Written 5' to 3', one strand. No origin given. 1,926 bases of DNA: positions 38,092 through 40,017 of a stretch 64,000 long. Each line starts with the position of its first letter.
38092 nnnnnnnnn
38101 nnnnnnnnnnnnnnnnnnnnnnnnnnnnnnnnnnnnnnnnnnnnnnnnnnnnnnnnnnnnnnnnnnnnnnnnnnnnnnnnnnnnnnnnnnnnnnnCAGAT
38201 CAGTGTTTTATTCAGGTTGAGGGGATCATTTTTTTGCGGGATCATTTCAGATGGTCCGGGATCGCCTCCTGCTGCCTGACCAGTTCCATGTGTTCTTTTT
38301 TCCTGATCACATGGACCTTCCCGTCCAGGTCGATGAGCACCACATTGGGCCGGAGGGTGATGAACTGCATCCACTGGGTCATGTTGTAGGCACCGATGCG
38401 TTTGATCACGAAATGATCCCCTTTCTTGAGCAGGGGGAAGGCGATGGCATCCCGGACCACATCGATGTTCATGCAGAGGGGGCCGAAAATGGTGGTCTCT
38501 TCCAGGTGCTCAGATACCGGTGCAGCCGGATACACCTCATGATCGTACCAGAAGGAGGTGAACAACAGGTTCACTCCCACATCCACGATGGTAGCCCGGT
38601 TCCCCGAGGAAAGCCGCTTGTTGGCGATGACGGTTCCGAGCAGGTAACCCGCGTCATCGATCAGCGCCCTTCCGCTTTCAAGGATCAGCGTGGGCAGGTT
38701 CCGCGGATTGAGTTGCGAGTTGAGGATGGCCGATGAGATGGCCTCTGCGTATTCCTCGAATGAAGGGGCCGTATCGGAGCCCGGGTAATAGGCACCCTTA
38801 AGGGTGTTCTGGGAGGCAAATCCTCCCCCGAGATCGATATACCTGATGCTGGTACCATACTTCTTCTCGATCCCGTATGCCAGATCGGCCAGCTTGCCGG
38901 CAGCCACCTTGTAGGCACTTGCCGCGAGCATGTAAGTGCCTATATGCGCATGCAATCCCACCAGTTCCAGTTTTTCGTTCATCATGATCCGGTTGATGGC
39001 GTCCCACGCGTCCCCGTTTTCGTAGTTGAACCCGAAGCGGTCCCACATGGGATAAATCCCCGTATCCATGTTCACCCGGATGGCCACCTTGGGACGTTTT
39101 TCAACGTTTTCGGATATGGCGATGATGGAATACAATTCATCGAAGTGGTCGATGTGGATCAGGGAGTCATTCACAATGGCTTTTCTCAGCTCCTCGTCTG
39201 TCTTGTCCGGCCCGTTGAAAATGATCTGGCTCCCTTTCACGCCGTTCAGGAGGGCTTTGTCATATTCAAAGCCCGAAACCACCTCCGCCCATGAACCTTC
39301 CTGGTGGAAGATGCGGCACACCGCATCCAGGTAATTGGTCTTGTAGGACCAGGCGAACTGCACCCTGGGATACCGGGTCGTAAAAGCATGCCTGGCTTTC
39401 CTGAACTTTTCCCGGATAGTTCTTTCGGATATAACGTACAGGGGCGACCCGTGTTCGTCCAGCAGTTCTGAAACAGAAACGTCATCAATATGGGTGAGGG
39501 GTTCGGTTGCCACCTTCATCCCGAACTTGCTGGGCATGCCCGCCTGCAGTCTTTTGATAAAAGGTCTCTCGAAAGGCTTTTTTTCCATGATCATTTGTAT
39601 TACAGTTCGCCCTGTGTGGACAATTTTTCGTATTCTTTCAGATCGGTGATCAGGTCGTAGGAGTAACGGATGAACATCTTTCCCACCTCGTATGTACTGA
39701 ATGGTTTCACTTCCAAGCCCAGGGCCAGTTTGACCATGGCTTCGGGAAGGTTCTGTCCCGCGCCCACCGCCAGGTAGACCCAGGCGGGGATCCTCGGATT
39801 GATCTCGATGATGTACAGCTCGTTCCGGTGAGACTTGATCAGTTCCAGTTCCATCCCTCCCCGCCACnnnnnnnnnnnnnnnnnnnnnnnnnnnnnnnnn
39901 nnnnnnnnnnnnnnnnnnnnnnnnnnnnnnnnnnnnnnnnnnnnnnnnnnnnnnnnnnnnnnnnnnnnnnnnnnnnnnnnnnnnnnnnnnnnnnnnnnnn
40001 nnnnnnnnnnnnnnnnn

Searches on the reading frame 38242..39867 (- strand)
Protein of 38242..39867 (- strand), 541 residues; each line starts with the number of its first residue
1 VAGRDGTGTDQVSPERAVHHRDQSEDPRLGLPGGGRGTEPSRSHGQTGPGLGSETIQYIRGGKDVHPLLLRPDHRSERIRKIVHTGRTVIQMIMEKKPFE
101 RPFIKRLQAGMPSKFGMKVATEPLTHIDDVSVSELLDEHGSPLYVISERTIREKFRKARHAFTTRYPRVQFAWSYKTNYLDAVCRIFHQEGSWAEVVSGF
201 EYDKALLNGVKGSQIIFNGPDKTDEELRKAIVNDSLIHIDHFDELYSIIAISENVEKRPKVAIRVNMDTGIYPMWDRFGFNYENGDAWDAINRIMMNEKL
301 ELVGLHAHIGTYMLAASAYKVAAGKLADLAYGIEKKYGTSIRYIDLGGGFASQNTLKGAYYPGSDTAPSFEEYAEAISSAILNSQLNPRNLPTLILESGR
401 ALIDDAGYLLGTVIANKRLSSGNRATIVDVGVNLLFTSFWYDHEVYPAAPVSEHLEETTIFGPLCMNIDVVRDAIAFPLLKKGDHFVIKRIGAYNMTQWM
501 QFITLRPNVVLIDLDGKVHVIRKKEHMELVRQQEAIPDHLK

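Call 3: search_protein_families(library=pfam, proteins=[window:38242-39867:-], max_evalue=0.01)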
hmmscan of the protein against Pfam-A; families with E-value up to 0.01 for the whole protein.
window:38242-39867:- (541 aa): 3 families
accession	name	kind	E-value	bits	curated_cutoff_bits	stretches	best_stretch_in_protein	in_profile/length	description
PF02784.22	Orn_Arg_deC_N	-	2.6e-31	109.3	23.4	1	150-402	3-245/247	Pyridoxal-dependent decarboxylase, pyridoxal binding domain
PF00278.28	Orn_DAP_Arg_deC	-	2.5e-12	47.3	23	1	401-492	5-95/95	Pyridoxal-dependent decarboxylase, C-terminal sheet domain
PF01168.26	Ala_racemase_N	-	0.0029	17.8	24.1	1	210-332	67-180/220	Alanine racemase, N-terminal domain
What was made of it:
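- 38242..39588 (-): Alanine-racemase-fold PLP decarboxylase of the DAPDC/FigC clade. The start is taken as MEKK at 39588; an in-frame ATG also lies at 39594. Pfam Orn_Arg_deC_N and Orn_DAP_Arg_deC (call 3).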

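Call 4: search_protein_families(library=ncbifam, proteins=[window:38242-39867:-], max_evalue=0.01)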
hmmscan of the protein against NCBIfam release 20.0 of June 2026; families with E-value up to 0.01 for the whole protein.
window:38242-39867:- (541 aa): 7 families
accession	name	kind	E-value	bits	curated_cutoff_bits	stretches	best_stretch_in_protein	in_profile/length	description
NF041039.1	FslC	exception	6.7e-71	239.3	500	1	127-525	14-416/418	rhizoferrin biosystnesis N-citrylornithine decarboxylase FslC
TIGR01048.1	lysA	equivalog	3e-65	220.4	297.9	1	125-530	9-412/417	diaminopimelate decarboxylase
TIGR03099.1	dCO2ase_PEP1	hypoth_equivalog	1.1e-36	126.7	478.45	1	125-496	8-380/398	pyridoxal-dependent decarboxylase, exosortase A system-associated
NF052544.1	OrLyDeCDokD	equivalog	4.7e-36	124.4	700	1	126-528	27-453/461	ornithine/lysine decarboxylase DokD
NF006515.0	PRK08961.1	equivalog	1e-18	66.8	802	1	136-497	498-843/861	bifunctional aspartate kinase/diaminopimelate decarboxylase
TIGR01273.1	speA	equivalog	1.7e-14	53.2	624.1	1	228-418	153-353/624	arginine decarboxylase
NF003763.0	PRK05354.1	equivalog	8.3e-14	51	369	1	212-421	146-364/636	biosynthetic arginine decarboxylase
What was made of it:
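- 38242..39588 (-): FslC 239 bits, lysA 220 bits, both below their cut-offs (call 4).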

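Call 18: search_solved_structures(query=window:38242-39561:-, max_evalue=1e-10)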
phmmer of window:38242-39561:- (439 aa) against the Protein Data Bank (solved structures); distinct sequences matched with E-value up to 1e-10: 28.
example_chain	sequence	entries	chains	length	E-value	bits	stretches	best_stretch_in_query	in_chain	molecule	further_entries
7kh2_A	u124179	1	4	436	6e-60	206.4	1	25-423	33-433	N-citrylornithine decarboxylase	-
1twi_A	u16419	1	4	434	1.7e-38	135.7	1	25-438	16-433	Diaminopimelate decarboxylase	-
1tuf_A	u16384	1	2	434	1.7e-38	135.7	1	25-438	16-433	Diaminopimelate decarboxylase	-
2p3e_A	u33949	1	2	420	3.2e-37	131.5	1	24-428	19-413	Diaminopimelate decarboxylase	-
3c5q_A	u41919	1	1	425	6.9e-33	117.2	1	30-428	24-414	Diaminopimelate decarboxylase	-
2qgh_A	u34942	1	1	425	8.2e-33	117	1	30-428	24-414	Diaminopimelate decarboxylase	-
3n2b_A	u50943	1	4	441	1.2e-26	96.7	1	26-429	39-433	Diaminopimelate decarboxylase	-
4xg1_A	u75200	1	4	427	3.6e-26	95.1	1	25-437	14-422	Diaminopimelate decarboxylase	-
7ru7_A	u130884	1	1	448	1.6e-25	93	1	24-423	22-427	L-glutamyl-[BtrI acyl-carrier protein] decarboxylase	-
2j66_A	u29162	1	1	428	2.1e-25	92.6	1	25-423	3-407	BTRK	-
2yxx_A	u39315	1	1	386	1.2e-24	90.1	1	33-424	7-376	Diaminopimelate decarboxylase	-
1hkv_A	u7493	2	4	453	4.6e-23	84.9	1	27-424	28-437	DIAMINOPIMELATE DECARBOXYLASE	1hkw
2o0t_A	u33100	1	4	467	5.2e-23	84.7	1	27-424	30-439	Diaminopimelate decarboxylase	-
3vab_A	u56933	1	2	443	5.4e-23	84.6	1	22-437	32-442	Diaminopimelate decarboxylase 1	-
5x7m_A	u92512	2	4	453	6.9e-23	84.3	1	25-437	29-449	Diaminopimelate decarboxylase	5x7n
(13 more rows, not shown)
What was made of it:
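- On BtrI/BtrJ/BtrK-type carrier pathway: BtrK E 1e-25; FigC and LysA score better (call 18).
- Closest known: BtrI / BtrJ / BtrK. Same: BtrK is a homologue of the decarboxylase (E 1e-25, call 18).
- Checked: A FigC/LysA-like PLP decarboxylase follows (calls 3, 4, 18).
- The decarboxylase is closest to N-citrylornithine decarboxylase FigC (E 6e-60, call 18).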

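Call 70: search_protein_families(library=padloc, proteins=[window:38245-39561:-], max_evalue=0.01)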
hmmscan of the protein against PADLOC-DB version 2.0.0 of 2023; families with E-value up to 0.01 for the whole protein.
window:38245-39561:- (439 aa): 0 families

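Call 80: search_solved_structures(query=window:38245-39594:-, max_evalue=1e-30, show_alignments=2)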
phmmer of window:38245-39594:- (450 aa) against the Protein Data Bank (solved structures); distinct sequences matched with E-value up to 1e-30: 6.
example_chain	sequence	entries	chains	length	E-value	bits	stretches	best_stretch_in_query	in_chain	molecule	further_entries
7kh2_A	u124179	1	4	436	6.3e-60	206.3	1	36-434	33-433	N-citrylornithine decarboxylase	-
1twi_A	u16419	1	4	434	1.7e-38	135.7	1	36-449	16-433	Diaminopimelate decarboxylase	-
1tuf_A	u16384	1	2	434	1.7e-38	135.7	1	36-449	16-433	Diaminopimelate decarboxylase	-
2p3e_A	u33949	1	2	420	3.4e-37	131.4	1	35-439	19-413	Diaminopimelate decarboxylase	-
3c5q_A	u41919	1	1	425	7.2e-33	117.2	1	41-439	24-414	Diaminopimelate decarboxylase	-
2qgh_A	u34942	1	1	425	8.5e-33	116.9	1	41-439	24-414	Diaminopimelate decarboxylase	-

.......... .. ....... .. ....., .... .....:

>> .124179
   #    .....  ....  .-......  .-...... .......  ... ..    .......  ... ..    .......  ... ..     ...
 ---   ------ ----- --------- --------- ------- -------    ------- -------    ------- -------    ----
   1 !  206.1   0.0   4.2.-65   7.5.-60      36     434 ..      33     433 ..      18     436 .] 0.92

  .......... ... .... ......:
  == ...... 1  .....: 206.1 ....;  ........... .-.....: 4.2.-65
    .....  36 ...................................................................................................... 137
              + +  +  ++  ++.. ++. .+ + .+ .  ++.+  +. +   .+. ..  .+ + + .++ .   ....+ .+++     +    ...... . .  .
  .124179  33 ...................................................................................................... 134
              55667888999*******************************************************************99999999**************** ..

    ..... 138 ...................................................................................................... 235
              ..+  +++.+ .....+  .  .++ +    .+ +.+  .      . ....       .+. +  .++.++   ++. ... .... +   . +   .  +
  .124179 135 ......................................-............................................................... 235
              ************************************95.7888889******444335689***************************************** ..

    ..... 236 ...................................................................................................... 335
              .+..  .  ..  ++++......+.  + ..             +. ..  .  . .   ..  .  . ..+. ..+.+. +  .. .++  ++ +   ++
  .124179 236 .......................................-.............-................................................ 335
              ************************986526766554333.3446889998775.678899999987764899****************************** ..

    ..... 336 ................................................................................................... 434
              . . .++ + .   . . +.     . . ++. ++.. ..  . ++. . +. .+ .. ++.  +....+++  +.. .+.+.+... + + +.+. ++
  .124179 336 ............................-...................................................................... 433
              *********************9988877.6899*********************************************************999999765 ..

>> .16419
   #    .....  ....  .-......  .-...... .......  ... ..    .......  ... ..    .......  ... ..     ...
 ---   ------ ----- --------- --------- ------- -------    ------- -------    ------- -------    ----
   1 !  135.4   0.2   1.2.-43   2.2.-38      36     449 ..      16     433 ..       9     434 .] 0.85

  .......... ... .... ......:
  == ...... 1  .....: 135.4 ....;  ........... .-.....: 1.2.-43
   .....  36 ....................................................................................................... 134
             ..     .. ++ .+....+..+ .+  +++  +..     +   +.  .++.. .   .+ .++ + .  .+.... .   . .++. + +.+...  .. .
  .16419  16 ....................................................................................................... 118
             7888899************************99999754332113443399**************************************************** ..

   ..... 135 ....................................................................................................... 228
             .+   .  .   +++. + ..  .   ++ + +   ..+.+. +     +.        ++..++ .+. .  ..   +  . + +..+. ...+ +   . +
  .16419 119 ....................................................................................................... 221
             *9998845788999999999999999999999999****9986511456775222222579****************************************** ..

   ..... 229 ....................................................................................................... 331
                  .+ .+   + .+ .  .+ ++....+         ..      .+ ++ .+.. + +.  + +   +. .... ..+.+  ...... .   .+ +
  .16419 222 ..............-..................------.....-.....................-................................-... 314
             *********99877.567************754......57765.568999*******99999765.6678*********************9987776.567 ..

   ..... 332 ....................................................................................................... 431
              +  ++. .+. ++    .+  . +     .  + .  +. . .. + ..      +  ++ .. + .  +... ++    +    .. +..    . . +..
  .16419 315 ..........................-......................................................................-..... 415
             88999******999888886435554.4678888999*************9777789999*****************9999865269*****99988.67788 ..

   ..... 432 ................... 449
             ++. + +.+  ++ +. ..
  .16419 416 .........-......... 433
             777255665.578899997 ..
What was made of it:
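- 38242..39588 (-): PDB 7kh2 FigC E 6e-60, LysA 1e-38, BtrK 1e-25 (calls 18, 80).
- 39520..39588 (-): N-terminal extension of the decarboxylase, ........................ The leader-like motif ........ is at 39550-39573. The invariant Lys at +15 is at 39526-39528. Not aligned to FigC or LysA; homology starts at residue 36 (call 80).
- Closest known: FigA/FigC. Different: FigC lacks the aligned N-terminal motif region (call 80).
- The extension lies ahead of the region homologous to FigC/LysA (call 80).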
